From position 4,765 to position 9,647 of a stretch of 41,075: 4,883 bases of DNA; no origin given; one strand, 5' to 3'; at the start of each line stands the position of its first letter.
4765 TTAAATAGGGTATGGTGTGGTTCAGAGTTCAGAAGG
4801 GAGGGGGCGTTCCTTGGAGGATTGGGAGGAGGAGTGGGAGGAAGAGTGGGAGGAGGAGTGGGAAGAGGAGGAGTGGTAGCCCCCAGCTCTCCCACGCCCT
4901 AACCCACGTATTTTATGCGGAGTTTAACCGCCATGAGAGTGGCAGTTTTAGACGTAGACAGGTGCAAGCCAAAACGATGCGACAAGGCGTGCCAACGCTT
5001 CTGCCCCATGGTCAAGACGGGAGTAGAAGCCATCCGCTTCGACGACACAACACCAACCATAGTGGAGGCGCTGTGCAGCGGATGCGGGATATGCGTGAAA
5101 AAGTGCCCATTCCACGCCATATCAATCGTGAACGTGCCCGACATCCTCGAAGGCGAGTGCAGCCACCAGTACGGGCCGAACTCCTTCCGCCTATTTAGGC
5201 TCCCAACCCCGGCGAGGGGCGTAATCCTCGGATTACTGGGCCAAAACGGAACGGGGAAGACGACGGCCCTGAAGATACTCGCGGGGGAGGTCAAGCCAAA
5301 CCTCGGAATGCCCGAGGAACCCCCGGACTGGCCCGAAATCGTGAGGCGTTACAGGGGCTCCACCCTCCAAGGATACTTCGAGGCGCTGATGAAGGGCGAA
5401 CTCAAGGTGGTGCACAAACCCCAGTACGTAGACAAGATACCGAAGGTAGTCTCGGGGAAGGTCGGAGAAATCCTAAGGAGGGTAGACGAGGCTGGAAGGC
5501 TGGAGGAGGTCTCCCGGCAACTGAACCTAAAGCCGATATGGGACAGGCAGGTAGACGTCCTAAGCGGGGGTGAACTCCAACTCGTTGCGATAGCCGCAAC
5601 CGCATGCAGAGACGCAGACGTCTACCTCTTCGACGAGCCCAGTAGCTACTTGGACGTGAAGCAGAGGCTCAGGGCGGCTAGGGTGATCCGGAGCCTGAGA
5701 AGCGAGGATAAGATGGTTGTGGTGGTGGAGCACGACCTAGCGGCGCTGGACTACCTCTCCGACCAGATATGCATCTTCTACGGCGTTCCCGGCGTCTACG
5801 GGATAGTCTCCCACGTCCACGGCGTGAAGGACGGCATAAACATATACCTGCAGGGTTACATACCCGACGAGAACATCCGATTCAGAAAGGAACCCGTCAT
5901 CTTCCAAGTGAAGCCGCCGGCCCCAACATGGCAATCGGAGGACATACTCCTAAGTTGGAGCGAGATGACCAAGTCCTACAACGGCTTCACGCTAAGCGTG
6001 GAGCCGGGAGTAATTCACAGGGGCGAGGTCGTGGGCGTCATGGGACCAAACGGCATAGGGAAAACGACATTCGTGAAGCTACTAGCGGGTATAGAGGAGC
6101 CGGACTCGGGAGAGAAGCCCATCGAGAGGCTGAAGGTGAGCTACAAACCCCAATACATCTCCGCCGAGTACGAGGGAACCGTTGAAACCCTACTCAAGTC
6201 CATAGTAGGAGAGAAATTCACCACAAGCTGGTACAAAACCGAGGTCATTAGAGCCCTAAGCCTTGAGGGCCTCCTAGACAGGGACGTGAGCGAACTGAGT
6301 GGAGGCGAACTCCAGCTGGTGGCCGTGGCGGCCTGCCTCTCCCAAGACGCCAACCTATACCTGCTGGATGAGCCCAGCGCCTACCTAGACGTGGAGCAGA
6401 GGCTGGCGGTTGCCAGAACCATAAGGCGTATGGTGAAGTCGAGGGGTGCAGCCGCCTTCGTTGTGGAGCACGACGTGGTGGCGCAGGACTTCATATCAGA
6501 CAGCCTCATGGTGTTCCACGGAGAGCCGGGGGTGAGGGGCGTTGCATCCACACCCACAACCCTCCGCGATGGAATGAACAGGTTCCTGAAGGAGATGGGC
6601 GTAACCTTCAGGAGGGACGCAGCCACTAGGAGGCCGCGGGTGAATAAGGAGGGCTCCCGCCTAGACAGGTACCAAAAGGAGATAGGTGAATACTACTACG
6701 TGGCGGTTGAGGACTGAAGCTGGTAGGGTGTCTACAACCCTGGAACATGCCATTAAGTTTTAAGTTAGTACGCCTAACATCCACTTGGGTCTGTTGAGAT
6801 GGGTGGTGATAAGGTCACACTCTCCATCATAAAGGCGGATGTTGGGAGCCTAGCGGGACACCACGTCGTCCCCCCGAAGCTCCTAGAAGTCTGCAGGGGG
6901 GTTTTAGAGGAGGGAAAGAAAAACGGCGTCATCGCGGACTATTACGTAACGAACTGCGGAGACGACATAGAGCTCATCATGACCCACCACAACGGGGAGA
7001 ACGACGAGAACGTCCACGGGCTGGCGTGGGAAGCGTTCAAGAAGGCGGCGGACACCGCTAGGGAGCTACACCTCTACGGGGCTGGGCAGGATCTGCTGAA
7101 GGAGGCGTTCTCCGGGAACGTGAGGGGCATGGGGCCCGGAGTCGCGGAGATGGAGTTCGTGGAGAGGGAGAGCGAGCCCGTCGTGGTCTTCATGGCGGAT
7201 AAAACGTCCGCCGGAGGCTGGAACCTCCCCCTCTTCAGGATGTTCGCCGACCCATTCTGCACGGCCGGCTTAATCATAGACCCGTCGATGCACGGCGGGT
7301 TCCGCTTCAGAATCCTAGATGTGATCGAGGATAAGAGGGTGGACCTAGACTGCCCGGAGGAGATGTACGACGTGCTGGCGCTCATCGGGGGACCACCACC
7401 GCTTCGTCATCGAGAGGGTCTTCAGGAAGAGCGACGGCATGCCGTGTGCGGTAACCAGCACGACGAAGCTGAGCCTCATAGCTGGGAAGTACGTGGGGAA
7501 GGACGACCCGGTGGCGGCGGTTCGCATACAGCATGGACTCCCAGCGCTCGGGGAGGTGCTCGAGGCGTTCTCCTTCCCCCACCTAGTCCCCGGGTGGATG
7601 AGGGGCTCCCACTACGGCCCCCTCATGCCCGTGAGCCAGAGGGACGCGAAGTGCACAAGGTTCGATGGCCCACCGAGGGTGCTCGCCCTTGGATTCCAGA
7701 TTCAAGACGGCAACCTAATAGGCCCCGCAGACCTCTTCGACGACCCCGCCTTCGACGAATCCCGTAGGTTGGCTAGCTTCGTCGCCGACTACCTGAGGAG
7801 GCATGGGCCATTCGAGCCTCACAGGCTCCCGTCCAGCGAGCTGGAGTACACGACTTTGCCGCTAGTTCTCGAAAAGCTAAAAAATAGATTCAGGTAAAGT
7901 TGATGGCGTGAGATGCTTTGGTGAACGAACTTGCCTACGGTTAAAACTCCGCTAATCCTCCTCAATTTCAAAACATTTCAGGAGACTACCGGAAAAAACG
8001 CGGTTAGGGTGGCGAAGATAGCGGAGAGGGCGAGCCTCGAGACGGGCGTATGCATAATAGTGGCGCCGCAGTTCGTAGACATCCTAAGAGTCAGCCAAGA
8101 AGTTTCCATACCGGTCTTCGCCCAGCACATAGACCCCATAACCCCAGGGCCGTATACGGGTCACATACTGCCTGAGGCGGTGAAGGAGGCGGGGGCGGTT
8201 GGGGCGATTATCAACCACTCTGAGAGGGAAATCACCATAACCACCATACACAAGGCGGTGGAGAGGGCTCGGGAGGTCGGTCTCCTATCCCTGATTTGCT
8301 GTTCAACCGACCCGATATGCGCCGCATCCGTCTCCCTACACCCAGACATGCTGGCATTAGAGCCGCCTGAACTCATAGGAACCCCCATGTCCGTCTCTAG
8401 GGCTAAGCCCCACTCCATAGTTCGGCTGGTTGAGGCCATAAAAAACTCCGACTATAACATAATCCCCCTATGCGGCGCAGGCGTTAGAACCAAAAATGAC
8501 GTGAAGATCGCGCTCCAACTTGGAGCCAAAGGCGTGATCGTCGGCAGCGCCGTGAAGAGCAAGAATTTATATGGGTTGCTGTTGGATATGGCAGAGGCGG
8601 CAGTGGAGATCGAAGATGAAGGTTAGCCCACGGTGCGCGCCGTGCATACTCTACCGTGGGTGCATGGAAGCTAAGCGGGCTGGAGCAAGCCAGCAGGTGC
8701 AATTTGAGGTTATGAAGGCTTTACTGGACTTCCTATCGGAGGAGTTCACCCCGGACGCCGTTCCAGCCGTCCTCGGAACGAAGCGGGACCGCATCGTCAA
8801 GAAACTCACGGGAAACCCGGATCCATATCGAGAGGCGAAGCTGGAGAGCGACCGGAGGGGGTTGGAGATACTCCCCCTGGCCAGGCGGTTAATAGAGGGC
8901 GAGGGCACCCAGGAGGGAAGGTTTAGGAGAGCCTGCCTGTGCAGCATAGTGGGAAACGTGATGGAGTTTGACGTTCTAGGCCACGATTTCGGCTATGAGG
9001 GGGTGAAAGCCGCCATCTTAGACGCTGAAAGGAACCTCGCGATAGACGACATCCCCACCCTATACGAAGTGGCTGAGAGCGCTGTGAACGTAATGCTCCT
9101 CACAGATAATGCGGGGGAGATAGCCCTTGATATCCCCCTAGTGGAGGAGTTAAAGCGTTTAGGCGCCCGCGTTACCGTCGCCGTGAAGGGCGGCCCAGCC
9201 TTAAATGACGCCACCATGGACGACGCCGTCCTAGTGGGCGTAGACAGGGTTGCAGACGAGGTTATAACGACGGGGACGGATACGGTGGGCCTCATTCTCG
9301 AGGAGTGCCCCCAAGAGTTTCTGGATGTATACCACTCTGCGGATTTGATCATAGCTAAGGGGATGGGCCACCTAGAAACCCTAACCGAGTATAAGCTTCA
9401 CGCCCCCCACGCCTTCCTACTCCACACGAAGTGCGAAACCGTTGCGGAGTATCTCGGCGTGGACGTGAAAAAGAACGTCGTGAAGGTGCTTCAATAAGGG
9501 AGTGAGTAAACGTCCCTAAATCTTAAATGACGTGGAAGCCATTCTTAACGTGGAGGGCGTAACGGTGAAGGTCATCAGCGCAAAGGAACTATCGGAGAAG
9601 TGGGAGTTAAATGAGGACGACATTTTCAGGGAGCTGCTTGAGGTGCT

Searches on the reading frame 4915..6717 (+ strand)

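Call 74: search_protein_families(library=pfam, proteins=[window:4915-6717:+], max_evalue=0.00001)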
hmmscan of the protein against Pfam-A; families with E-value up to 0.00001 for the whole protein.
window:4915-6717:+ (600 aa): 6 families
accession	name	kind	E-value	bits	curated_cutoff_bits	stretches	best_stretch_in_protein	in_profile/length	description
PF00005.33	ABC_tran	-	3.6e-39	134.9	25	2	367-488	8-136/137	ABC transporter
PF02463.25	SMC_N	-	3.8e-15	56.3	40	0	194-270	118-195/220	RecF/RecN/SMC N terminal domain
PF13304.12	AAA_21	-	1.9e-13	51.6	27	0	447-507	224-283/304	AAA domain, putative AbiEii toxin, Type IV TA system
PF04068.21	Fer4_RLI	-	8.3e-11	41.9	23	1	7-37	1-34/35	Possible Fer4-like domain in RNase L inhibitor, RLI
PF00037.32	Fer4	-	1.8e-06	28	21.1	1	47-70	1-24/24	4Fe-4S binding domain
PF25160.1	LdpA_Fe-S-bd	-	9.1e-06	25.8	27.6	0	19-71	2-45/49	LdpA Fe-S cluster-binding domain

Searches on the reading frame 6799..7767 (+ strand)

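Call 74: search_protein_families(library=pfam, proteins=[window:6799-7767:+], max_evalue=0.00001)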
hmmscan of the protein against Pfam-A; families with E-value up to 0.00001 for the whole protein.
window:6799-7767:+ (322 aa): 1 family
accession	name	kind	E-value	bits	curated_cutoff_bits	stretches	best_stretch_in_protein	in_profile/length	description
PF01950.21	FBPase_3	-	2.9e-96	323.2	25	1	5-198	1-194/361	Fructose-1,6-bisphosphatase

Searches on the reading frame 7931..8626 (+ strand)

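Call 74: search_protein_families(library=pfam, proteins=[window:7931-8626:+], max_evalue=0.00001)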
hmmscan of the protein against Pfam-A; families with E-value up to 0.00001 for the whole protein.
window:7931-8626:+ (231 aa): 1 family
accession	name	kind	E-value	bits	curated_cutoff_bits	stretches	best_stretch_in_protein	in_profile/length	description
PF00121.24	TIM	-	2.1e-38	132.7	20.1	1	7-210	1-234/245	Triosephosphate isomerase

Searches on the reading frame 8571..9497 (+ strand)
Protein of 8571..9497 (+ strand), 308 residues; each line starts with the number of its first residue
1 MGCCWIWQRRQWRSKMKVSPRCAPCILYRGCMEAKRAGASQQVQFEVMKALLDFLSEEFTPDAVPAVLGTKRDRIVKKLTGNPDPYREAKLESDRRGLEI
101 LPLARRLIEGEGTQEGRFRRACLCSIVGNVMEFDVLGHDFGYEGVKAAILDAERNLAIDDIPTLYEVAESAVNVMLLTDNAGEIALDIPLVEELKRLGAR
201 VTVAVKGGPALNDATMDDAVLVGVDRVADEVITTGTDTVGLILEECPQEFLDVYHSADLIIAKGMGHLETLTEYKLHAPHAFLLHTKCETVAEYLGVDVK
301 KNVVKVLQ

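Call 74: search_protein_families(library=pfam, proteins=[window:8571-9497:+], max_evalue=0.00001)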
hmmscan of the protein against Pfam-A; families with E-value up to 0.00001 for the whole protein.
window:8571-9497:+ (308 aa): 1 family
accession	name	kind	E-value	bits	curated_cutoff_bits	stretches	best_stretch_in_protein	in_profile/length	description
PF01937.24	ARMT1-like_dom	-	1.8e-59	201.9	25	1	19-302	2-310/311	Damage-control phosphatase ARMT1-like domain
